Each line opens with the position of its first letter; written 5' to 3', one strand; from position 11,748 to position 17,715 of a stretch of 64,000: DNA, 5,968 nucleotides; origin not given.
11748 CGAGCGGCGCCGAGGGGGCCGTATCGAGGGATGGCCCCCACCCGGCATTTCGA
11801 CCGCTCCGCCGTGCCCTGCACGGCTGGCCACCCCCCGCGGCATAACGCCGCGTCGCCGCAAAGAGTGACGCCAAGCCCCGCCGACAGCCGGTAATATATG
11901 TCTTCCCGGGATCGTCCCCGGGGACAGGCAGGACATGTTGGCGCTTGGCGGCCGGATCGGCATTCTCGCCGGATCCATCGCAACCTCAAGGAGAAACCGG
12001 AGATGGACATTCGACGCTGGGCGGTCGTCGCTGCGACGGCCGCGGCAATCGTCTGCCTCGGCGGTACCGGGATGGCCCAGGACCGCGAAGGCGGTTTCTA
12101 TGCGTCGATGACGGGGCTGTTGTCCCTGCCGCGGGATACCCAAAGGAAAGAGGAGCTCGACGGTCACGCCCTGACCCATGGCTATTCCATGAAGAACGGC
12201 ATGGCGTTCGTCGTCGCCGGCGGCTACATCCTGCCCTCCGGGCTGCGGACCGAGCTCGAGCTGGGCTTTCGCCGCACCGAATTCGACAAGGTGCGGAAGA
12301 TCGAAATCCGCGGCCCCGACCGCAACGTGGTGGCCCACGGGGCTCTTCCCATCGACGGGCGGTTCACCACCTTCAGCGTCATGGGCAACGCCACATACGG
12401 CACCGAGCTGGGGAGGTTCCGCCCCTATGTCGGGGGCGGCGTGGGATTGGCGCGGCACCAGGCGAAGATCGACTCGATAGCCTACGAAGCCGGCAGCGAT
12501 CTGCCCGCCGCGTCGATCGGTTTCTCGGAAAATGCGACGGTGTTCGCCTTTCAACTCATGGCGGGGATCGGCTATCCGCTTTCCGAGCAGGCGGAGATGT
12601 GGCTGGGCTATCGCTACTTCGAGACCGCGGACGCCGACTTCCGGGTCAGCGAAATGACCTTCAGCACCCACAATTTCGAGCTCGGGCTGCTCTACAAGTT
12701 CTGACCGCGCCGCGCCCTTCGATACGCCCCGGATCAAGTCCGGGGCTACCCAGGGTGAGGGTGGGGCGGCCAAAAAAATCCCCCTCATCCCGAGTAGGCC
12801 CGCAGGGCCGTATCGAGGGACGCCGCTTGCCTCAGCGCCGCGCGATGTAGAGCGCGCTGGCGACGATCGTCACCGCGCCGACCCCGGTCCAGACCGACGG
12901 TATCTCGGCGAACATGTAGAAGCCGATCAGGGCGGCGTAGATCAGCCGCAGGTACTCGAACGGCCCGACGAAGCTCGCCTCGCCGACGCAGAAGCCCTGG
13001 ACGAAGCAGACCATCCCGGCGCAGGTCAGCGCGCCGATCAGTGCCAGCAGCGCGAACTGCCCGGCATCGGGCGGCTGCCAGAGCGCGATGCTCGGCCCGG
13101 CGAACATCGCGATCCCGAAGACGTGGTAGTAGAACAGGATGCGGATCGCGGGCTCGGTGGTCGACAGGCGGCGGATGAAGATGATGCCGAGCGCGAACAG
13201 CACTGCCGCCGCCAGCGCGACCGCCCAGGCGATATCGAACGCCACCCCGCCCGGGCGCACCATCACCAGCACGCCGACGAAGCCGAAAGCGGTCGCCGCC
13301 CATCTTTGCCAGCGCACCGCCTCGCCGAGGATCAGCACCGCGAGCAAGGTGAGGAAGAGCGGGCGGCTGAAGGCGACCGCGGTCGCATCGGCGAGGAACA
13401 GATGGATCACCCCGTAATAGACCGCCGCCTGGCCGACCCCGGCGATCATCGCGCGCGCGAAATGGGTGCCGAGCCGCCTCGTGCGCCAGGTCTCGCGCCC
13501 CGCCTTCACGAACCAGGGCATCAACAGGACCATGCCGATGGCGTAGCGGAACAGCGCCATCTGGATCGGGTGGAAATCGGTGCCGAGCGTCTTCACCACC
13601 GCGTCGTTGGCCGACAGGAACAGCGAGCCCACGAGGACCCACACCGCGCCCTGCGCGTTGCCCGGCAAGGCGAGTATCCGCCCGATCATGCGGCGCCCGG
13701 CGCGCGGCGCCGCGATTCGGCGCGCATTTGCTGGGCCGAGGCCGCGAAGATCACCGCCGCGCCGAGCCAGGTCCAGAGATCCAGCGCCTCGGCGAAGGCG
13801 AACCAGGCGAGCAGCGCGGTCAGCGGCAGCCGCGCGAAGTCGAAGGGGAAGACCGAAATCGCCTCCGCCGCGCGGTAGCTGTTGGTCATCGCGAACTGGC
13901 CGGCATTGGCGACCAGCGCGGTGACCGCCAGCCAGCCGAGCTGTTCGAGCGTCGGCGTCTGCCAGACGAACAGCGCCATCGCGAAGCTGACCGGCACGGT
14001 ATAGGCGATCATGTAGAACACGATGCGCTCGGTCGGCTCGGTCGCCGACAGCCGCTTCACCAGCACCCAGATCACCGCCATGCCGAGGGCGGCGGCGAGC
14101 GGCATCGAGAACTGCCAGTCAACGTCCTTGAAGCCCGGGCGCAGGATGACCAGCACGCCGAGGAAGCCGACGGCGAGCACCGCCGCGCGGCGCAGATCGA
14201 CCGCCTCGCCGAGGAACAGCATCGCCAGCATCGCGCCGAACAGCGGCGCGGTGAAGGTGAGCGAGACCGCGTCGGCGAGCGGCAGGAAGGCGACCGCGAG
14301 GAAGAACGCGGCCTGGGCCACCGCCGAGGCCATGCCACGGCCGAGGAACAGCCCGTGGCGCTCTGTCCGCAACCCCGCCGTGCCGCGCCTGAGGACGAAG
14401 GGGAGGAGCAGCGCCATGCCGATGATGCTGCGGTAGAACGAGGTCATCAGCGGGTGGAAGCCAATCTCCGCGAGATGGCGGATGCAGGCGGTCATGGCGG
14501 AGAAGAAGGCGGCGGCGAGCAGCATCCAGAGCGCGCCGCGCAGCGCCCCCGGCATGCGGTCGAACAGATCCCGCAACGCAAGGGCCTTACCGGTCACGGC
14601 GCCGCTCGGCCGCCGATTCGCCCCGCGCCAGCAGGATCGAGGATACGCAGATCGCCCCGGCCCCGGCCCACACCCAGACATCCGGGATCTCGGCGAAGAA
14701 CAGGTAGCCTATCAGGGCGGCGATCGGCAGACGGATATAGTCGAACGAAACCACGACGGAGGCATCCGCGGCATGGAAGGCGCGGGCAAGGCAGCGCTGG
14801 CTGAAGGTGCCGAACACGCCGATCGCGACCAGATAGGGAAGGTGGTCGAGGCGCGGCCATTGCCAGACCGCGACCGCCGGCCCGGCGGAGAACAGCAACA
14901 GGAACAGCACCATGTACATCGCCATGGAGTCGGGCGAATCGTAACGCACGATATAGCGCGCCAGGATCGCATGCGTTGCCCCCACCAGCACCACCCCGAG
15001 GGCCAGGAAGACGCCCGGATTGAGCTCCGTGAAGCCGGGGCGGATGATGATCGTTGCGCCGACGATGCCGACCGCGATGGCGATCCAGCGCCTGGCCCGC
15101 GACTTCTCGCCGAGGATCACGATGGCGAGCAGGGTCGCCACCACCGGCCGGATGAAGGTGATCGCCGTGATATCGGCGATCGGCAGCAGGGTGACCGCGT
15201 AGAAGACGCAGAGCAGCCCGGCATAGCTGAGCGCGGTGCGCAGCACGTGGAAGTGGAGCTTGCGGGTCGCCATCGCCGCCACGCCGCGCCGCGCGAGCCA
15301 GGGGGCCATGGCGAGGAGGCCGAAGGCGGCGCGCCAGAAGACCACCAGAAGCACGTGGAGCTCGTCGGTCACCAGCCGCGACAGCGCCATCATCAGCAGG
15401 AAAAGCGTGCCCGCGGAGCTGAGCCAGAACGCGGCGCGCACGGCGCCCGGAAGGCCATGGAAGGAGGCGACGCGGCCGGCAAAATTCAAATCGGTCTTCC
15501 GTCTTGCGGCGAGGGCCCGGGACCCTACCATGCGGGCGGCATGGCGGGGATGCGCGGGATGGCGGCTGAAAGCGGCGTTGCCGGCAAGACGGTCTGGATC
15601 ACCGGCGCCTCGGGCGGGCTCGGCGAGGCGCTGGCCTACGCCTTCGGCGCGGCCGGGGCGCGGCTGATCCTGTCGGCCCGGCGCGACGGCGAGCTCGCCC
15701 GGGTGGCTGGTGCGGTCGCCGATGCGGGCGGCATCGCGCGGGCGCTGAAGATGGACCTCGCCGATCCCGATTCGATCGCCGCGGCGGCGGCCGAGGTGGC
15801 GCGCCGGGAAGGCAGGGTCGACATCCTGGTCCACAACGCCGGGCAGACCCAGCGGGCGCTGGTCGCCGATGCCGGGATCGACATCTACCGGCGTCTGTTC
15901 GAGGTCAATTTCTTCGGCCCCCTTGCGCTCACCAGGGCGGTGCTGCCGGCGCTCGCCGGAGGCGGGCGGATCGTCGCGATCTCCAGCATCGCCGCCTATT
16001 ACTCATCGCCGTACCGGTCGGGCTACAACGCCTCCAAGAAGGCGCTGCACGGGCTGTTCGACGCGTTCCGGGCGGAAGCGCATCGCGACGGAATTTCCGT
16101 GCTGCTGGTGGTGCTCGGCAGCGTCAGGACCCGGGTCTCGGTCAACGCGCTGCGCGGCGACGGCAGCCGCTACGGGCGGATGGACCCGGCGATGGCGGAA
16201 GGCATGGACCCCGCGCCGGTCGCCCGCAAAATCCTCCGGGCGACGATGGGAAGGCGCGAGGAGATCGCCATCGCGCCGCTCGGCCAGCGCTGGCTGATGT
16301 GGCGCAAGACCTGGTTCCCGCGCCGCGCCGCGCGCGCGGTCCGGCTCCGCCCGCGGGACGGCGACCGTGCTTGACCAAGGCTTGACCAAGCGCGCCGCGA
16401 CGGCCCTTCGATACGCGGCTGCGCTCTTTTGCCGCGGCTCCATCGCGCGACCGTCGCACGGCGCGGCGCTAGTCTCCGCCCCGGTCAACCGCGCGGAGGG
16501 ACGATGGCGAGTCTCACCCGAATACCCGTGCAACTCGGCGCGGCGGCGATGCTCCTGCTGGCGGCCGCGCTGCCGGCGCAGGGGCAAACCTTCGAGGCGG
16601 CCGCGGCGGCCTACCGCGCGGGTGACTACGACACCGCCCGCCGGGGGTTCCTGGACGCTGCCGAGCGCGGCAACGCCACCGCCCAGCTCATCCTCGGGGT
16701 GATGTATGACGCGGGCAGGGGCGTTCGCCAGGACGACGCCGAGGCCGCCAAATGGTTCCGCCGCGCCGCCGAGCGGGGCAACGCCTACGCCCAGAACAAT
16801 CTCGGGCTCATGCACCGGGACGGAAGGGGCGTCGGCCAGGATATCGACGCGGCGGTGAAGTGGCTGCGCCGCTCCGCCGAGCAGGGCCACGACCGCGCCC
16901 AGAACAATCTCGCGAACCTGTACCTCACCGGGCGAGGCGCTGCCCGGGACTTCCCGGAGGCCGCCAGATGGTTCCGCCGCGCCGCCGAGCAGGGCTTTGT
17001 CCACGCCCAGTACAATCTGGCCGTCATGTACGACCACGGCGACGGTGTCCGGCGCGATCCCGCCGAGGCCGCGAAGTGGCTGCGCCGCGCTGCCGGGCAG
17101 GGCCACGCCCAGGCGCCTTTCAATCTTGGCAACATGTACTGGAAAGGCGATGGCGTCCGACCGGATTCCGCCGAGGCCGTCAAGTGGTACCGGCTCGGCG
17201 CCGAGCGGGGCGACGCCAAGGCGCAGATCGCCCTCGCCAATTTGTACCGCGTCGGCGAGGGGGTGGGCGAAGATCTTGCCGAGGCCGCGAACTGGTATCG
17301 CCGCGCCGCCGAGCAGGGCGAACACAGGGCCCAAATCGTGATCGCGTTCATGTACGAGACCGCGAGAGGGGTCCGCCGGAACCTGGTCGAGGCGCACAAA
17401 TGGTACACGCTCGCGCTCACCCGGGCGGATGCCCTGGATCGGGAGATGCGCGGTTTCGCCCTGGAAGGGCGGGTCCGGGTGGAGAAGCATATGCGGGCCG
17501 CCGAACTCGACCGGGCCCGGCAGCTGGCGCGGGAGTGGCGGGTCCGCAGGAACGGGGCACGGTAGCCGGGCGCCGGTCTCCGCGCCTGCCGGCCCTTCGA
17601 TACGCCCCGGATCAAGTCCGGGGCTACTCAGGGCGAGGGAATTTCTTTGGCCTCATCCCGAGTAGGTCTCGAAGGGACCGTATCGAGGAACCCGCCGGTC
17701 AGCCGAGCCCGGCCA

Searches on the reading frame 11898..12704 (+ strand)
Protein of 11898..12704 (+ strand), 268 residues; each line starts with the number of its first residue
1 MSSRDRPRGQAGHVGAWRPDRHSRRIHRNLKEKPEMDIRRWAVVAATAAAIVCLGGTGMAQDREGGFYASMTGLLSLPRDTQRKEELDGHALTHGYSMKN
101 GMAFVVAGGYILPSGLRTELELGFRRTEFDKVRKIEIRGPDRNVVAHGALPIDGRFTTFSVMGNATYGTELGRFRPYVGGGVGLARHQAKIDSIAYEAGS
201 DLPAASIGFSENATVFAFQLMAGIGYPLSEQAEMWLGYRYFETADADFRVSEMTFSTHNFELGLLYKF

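Call 78: search_protein_families(library=pfam, proteins=[window:11898-12704:+], max_evalue=0.00001)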
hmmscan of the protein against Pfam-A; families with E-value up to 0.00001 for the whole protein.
window:11898-12704:+ (268 aa): 2 families
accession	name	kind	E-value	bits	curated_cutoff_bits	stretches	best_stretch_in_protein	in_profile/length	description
PF13505.12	OMP_b-brl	-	2.6e-15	57.5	28.7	1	47-268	2-175/175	Outer membrane protein beta-barrel domain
PF01617.23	Surface_Ag_2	-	8.8e-06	25.8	22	0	153-252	130-212/247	Surface antigen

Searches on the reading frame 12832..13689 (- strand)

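Call 78: search_protein_families(library=pfam, proteins=[window:12832-13689:-], max_evalue=0.00001)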
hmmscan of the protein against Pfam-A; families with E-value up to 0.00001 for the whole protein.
window:12832-13689:- (285 aa): 1 family
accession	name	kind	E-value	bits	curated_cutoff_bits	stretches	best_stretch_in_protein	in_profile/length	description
PF00892.27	EamA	-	1.7e-25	90.3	28.2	2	14-144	3-134/135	EamA-like transporter family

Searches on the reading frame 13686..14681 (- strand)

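Call 78: search_protein_families(library=pfam, proteins=[window:13686-14681:-], max_evalue=0.00001)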
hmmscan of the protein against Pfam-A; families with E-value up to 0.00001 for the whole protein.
window:13686-14681:- (331 aa): 1 family
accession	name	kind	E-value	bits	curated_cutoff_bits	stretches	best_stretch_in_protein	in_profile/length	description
PF00892.27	EamA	-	3.9e-27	95.6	28.2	2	48-180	2-134/135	EamA-like transporter family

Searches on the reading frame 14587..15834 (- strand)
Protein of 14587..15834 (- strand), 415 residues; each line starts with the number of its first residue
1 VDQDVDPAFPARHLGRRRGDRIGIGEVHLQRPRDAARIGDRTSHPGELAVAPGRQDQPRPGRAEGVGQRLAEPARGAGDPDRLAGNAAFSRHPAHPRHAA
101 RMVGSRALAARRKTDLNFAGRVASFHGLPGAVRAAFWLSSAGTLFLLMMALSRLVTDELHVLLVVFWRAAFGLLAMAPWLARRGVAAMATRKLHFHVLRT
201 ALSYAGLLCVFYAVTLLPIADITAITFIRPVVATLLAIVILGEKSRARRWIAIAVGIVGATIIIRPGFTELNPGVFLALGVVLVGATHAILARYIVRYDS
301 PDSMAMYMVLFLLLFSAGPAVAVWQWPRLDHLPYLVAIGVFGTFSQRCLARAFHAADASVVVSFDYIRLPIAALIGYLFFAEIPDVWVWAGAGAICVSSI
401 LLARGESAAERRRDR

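Call 79: search_protein_families(library=pfam, proteins=[window:14587-15834:-], max_evalue=0.00001)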
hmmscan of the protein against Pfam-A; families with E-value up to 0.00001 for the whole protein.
window:14587-15834:- (415 aa): 1 family
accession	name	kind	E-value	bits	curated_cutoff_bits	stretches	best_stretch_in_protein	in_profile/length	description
PF00892.27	EamA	-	1.6e-24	87.1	28.2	2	134-264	3-134/135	EamA-like transporter family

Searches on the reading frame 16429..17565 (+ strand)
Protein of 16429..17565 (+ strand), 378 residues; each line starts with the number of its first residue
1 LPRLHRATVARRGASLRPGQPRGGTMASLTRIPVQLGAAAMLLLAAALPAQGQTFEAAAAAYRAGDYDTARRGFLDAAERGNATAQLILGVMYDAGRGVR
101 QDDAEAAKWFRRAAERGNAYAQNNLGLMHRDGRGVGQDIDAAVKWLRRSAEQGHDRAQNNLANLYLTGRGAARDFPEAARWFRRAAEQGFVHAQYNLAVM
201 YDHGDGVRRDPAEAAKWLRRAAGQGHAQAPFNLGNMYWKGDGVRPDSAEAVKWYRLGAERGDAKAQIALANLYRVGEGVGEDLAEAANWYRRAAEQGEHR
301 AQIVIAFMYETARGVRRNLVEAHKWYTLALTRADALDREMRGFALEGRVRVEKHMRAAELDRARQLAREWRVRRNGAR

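Call 79: search_protein_families(library=pfam, proteins=[window:16429-17565:+], max_evalue=0.00001)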
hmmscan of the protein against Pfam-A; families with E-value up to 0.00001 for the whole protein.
window:16429-17565:+ (378 aa): 1 family
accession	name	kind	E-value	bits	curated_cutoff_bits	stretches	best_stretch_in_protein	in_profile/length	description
PF08238.18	Sel1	-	4.4e-63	207.9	30.7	6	192-226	2-36/36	Sel1 repeat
